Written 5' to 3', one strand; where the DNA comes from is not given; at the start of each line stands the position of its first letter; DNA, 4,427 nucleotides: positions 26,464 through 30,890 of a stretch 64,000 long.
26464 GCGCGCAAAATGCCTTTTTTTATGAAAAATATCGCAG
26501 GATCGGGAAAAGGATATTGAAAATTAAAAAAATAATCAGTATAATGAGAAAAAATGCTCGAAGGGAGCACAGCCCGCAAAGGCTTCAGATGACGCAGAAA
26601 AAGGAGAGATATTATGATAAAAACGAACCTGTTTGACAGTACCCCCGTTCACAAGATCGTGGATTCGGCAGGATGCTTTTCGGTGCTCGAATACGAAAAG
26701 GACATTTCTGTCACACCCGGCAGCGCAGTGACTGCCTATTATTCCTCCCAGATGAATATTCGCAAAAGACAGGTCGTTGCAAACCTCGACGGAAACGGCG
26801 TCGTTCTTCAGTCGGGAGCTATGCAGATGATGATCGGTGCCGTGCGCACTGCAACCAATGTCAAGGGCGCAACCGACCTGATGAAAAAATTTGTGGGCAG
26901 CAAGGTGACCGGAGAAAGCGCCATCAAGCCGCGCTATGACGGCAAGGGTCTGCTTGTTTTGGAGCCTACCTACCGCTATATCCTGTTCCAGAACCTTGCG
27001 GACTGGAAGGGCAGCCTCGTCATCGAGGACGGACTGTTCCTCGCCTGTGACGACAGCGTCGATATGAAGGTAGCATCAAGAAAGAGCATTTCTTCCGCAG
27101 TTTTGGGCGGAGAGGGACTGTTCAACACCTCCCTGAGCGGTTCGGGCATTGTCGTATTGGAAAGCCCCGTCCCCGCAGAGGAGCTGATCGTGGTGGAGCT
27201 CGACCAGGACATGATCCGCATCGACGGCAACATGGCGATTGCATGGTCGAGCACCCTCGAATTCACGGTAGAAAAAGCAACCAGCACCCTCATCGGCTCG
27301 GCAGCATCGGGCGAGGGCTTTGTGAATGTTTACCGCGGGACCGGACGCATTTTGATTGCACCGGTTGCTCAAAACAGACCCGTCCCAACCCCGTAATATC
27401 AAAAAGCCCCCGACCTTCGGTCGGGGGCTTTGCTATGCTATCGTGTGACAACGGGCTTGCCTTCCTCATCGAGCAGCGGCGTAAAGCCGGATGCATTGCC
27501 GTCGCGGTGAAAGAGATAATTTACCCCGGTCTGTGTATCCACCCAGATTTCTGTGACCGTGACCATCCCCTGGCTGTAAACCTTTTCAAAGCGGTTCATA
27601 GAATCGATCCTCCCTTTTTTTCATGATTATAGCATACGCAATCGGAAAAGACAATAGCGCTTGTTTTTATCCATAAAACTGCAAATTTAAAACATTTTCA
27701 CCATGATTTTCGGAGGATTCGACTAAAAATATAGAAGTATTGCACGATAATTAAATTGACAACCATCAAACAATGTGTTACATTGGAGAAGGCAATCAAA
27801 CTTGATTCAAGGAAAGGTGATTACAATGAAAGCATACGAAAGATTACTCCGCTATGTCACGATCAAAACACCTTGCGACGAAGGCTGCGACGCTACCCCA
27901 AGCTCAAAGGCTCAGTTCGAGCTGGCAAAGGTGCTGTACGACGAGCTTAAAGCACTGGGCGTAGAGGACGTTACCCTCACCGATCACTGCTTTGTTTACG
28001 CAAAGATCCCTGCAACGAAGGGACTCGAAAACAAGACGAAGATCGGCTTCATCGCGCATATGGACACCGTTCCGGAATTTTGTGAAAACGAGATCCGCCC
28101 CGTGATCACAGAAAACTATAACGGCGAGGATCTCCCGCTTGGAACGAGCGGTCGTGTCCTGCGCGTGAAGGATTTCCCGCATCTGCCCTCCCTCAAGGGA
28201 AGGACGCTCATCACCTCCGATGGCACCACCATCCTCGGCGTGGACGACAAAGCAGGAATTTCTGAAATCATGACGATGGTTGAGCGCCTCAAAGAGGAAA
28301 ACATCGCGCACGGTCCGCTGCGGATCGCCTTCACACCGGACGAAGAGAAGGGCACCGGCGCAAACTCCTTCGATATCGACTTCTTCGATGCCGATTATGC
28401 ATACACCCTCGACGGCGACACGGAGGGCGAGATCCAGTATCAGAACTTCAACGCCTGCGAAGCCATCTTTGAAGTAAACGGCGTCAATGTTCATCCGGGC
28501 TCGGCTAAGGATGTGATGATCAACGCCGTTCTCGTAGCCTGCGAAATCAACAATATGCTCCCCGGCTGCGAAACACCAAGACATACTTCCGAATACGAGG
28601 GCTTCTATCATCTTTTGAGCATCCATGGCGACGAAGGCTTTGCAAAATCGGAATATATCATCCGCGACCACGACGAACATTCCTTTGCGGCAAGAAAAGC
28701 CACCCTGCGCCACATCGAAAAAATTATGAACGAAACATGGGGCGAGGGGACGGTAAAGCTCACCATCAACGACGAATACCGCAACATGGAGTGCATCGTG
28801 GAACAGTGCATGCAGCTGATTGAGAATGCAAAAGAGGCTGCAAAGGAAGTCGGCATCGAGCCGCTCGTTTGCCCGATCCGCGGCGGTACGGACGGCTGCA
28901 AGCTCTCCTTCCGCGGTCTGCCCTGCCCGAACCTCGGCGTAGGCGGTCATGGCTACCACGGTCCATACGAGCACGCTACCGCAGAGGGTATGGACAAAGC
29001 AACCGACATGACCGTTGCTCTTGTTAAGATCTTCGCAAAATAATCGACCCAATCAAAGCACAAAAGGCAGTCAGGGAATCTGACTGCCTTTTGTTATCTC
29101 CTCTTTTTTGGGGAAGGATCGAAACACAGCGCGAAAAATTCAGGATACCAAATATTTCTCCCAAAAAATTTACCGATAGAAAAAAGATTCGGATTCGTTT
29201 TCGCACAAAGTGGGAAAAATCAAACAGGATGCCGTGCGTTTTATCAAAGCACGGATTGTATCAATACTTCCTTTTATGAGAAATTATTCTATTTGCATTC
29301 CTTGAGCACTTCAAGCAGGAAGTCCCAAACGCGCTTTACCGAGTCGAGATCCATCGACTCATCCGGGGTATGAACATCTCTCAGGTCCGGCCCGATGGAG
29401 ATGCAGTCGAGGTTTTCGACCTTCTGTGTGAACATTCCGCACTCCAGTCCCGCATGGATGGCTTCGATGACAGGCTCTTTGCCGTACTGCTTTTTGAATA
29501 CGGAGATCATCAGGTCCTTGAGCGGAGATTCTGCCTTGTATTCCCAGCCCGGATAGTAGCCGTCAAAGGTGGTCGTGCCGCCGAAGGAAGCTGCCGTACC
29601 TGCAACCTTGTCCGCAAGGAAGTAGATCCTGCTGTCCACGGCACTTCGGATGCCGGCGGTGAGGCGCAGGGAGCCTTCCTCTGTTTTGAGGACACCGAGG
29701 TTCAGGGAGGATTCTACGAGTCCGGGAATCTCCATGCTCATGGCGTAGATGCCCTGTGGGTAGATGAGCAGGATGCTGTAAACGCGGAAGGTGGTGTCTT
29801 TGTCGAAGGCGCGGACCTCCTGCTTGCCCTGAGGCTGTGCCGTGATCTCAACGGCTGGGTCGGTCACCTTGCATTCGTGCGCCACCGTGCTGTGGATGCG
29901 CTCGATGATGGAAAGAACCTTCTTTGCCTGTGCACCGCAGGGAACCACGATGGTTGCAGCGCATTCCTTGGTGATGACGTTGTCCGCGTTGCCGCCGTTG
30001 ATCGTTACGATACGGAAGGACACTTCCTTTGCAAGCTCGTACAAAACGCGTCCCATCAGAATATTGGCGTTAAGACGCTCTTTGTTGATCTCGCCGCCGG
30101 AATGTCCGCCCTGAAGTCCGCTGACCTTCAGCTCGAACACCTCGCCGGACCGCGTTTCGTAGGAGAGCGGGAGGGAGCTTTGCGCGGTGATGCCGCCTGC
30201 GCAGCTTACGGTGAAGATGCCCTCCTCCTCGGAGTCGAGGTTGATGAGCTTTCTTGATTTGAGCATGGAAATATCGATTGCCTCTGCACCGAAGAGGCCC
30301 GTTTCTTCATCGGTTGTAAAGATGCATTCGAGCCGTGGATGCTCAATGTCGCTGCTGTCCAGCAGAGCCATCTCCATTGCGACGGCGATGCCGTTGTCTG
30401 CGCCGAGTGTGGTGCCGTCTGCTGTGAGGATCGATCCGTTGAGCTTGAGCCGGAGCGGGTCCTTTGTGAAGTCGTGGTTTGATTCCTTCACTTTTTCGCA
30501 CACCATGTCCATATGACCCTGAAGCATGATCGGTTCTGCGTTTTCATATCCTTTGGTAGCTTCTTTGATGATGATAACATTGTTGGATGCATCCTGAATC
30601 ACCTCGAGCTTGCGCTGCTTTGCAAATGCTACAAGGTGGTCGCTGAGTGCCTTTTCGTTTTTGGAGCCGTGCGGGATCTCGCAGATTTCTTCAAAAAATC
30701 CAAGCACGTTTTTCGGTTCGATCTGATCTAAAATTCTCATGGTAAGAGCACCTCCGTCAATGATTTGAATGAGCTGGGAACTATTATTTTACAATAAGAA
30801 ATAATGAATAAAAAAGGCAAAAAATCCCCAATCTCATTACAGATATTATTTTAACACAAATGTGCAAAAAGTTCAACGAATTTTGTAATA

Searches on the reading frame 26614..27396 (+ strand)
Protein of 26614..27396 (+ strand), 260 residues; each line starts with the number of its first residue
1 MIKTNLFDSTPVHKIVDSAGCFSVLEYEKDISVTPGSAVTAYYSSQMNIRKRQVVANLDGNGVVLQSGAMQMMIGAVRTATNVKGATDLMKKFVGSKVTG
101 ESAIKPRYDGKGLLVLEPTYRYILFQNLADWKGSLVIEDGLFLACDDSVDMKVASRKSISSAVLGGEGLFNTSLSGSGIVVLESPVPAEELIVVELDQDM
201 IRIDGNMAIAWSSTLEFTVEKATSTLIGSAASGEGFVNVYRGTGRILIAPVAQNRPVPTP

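Call 17: search_protein_families(library=pfam, proteins=[window:26614-27396:+], max_evalue=0.0001)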
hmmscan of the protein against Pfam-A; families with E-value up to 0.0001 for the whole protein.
window:26614-27396:+ (260 aa): 1 family
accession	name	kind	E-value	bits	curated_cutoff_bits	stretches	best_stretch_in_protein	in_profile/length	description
PF01987.23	AIM24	-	3.1e-39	135.3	25.7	1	52-250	9-204/205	Mitochondrial biogenesis AIM24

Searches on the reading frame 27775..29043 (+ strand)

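Call 17: search_protein_families(library=pfam, proteins=[window:27775-29043:+], max_evalue=0.0001)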
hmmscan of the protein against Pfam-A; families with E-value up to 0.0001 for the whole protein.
window:27775-29043:+ (422 aa): 3 families
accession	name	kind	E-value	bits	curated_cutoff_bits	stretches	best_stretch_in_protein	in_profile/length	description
PF01546.33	Peptidase_M20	-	1.9e-14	54.5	24.6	1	156-417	34-204/206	Peptidase family M20/M25/M40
PF05343.19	Peptidase_M42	-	6.9e-08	32.3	23.2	0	155-217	132-193/292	M42 glutamyl aminopeptidase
PF07687.19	M20_dimer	-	1.5e-07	31.7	21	1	223-321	2-102/107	Peptidase dimerisation domain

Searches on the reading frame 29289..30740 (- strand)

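Call 17: search_protein_families(library=pfam, proteins=[window:29289-30740:-], max_evalue=0.0001)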
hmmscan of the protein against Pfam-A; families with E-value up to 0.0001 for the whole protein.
window:29289-30740:- (483 aa): 2 families
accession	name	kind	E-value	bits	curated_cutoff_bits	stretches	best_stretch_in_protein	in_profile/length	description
PF01546.33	Peptidase_M20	-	5.4e-12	46.5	24.6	1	72-480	1-205/206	Peptidase family M20/M25/M40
PF07687.19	M20_dimer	-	8.1e-07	29.4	21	1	208-288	5-101/107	Peptidase dimerisation domain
